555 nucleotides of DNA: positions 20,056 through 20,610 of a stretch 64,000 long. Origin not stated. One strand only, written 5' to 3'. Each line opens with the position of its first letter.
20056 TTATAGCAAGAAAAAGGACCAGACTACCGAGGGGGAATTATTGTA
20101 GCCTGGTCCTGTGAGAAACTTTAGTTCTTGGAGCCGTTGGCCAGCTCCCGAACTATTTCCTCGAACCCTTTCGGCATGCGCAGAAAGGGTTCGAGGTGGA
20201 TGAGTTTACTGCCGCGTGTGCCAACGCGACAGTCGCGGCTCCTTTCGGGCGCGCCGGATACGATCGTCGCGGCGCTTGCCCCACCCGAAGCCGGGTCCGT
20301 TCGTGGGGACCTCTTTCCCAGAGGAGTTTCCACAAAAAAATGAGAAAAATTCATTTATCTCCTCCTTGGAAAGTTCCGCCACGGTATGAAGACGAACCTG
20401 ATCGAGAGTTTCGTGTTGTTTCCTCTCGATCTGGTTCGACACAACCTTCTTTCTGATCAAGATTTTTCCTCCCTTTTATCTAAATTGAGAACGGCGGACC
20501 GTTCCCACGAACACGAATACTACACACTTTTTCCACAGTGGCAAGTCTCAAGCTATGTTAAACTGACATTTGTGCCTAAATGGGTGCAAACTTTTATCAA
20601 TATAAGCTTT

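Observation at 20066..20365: GC-rich, palindrome-dense element upstream of manA carrying a perfect RBS, a 77-aa atypical ORF and an intrinsic terminator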

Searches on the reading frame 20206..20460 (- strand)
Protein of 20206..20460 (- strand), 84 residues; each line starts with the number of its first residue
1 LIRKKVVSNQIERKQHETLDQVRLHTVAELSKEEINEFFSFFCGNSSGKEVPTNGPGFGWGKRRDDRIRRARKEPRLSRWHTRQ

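Call 36: find_homologous_proteins(query=window:20206-20460:-, max_evalue=0.01)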
Query window:20206-20460:-: 2 candidates shared short words with the query, none scored E <= 0.01.
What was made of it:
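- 20206..20471 (-): SD GGGAGG (20471-20466), TTG start (20460) and the 84-aa ORF. Only the first 25-30 codons (about 20440-20380) score like real genes. No homolog was found (call 36).
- Tried and rejected: The 84-aa ORF hit nothing (call 36).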

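Call 56: search_protein_families(library=pfam, proteins=[window:20209-20460:-], max_evalue=1)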
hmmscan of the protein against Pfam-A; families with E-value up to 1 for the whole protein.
seq(84 aa): 0 families

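Call 95: search_protein_families(library=ncbifam, proteins=[window:20206-20460:-], max_evalue=1)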
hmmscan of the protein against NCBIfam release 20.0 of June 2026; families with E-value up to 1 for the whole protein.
window:20206-20460:- (84 aa): 0 families

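Call 96: search_protein_families(library=phrogs, proteins=[window:20206-20460:-], max_evalue=1)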
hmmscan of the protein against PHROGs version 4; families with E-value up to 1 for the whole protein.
window:20206-20460:- (84 aa): 0 families
